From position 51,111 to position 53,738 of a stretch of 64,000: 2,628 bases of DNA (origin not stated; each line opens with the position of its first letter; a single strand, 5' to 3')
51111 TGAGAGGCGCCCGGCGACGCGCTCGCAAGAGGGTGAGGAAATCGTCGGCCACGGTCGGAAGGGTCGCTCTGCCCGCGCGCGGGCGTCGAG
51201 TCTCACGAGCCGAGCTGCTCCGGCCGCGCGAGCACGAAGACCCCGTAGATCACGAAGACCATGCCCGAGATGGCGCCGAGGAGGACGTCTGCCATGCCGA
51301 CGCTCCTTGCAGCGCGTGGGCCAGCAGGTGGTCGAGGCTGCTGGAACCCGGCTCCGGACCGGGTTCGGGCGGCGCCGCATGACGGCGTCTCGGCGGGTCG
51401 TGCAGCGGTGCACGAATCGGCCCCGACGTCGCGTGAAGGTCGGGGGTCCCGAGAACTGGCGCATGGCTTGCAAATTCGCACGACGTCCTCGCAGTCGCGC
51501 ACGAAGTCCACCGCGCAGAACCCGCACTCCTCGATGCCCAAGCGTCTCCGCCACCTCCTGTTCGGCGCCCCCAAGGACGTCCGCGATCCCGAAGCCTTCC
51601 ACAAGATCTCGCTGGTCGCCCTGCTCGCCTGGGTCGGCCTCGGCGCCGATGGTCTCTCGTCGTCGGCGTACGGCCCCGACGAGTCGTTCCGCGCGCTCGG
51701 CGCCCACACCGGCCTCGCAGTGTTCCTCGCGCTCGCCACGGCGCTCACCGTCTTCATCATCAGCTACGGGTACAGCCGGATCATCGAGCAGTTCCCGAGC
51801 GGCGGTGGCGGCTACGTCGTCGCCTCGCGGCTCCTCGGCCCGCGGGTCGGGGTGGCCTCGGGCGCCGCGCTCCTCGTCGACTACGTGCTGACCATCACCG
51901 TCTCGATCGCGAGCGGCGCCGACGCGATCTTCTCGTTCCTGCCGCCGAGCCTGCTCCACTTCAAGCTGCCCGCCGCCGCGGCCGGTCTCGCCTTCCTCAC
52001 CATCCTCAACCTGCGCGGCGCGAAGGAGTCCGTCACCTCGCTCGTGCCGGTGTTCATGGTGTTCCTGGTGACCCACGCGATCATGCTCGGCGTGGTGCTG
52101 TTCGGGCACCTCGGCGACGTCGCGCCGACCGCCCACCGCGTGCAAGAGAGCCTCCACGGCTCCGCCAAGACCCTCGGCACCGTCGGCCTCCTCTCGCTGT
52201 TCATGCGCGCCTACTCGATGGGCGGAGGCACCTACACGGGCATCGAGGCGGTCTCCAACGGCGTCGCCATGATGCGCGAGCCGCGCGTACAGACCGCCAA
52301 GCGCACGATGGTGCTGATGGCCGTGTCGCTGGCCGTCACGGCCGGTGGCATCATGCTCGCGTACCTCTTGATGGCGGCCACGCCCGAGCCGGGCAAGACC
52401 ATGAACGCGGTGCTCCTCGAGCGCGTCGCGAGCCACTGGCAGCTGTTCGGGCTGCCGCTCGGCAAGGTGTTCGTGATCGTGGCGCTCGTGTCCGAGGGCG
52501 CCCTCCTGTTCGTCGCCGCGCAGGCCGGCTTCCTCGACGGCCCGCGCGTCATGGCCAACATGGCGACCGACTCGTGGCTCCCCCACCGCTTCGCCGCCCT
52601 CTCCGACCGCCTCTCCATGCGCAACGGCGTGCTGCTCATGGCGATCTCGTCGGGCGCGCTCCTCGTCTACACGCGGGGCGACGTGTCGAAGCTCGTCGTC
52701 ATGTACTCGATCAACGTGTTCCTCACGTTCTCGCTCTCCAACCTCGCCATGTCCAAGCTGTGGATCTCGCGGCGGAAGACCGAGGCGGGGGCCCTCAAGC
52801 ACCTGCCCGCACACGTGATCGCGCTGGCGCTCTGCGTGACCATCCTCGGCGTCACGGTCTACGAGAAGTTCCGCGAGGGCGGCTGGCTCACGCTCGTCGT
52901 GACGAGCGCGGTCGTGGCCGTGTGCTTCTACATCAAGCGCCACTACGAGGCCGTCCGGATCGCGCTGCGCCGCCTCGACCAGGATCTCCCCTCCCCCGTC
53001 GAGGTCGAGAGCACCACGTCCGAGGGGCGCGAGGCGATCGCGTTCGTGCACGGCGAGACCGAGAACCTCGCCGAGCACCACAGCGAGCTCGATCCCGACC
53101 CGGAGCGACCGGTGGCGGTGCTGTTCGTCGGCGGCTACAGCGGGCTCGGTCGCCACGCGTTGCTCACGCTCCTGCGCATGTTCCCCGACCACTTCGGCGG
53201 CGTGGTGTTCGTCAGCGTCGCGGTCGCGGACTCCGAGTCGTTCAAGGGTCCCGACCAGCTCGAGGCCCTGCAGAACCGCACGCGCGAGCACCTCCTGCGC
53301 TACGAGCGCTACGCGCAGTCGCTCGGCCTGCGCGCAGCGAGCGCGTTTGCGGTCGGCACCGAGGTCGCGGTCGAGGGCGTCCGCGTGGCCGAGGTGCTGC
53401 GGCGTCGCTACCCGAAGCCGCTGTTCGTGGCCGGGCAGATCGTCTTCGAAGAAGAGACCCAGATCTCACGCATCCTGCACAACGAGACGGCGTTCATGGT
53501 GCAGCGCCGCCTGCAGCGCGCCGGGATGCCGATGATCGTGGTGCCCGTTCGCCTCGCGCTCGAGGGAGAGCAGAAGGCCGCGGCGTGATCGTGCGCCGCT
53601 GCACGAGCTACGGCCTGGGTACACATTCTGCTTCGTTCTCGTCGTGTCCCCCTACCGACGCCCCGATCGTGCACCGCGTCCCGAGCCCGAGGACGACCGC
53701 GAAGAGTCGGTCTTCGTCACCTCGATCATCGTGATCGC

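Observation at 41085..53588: K+ uptake locus wired to sigma-54 with a split KdpD-like sensor instead of KdpD/KdpE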

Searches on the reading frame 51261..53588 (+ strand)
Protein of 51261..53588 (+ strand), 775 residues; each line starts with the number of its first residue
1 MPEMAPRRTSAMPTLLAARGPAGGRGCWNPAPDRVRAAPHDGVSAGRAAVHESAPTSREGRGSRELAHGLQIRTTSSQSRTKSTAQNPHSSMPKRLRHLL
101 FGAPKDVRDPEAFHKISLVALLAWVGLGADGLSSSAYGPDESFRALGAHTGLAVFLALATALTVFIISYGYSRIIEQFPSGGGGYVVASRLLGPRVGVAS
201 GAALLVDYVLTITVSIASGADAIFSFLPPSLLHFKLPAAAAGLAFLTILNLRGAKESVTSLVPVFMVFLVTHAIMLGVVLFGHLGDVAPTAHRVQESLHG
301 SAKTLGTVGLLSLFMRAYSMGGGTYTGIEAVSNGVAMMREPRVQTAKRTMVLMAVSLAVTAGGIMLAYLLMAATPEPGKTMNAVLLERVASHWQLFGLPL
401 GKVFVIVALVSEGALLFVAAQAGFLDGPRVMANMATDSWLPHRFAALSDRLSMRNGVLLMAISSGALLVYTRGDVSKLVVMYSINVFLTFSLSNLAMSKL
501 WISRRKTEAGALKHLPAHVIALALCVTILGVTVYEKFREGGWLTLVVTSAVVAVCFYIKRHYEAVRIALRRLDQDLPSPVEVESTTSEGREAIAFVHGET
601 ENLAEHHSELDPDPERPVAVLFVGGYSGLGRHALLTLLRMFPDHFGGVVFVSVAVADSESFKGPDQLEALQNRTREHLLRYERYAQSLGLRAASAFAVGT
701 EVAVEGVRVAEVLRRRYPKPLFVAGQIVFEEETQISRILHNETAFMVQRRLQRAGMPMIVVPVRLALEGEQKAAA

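Call 4: search_protein_families(library=pfam, proteins=[window:51261-53588:+], max_evalue=0.01)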
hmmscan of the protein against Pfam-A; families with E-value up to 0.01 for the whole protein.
window:51261-53588:+ (775 aa): 2 families
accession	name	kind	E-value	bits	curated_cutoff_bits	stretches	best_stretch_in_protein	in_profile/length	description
PF13520.12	AA_permease_2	-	2e-21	76.9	27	1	148-533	26-405/427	Amino acid permease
PF00324.27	AA_permease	-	5.8e-07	29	24.6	1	153-535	30-423/470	Amino acid permease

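Call 32: search_solved_structures(query=window:51536-53588:+, max_evalue=0.001, show_alignments=1)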
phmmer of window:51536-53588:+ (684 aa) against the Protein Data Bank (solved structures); distinct sequences matched with E-value up to 0.001: 0.

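Call 35: search_solved_structures(query=window:51536-53588:+, max_evalue=10)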
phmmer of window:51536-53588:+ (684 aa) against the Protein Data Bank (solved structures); distinct sequences matched with E-value up to 10: 0.

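Call 36: search_protein_families(library=ncbifam, proteins=[window:51536-53588:+], max_evalue=0.01)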
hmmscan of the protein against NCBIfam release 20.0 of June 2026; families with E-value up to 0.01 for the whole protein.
window:51536-53588:+ (684 aa): 0 families

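Call 38: search_solved_structures(query=window:51534-53588:+, max_evalue=0.01, show_alignments=1)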
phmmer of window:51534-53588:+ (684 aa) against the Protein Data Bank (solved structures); distinct sequences matched with E-value up to 0.01: 1.
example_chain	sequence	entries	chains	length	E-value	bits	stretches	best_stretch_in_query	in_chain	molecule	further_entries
6s3k_B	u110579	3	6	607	4.5e-57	196.9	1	21-491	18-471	APC family permease | Potassium transporter KimA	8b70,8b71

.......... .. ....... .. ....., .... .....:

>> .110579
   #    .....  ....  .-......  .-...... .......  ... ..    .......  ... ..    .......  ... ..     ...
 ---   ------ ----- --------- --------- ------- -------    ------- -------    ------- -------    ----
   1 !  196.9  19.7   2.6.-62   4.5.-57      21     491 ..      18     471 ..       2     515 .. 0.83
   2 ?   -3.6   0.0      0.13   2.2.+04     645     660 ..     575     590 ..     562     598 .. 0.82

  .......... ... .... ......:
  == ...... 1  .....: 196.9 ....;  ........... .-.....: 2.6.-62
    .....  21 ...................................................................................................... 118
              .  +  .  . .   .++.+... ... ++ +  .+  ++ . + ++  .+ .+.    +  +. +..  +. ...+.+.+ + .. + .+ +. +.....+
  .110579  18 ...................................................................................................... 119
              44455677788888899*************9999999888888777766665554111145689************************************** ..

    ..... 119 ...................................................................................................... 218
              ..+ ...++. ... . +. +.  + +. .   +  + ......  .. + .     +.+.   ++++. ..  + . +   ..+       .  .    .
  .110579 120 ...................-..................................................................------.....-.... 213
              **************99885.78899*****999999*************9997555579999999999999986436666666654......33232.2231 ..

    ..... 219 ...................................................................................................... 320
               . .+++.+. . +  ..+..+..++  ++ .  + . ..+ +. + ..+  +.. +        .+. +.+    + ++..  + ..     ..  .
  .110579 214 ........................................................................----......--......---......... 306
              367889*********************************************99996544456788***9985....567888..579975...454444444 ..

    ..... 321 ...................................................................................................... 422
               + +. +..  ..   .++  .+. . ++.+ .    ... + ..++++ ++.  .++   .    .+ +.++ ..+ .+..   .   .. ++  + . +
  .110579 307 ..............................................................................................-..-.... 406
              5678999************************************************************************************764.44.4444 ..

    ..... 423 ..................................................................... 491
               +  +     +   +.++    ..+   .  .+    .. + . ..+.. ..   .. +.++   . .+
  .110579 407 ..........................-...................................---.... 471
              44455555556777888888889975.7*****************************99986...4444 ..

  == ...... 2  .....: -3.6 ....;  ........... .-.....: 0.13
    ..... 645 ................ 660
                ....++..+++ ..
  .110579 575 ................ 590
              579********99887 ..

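Call 39: search_protein_families(library=ncbifam, proteins=[window:51534-53588:+], max_evalue=0.01)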
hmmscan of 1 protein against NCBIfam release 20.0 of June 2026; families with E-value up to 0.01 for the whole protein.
window:51534-53588:+ (684 aa): 0 families
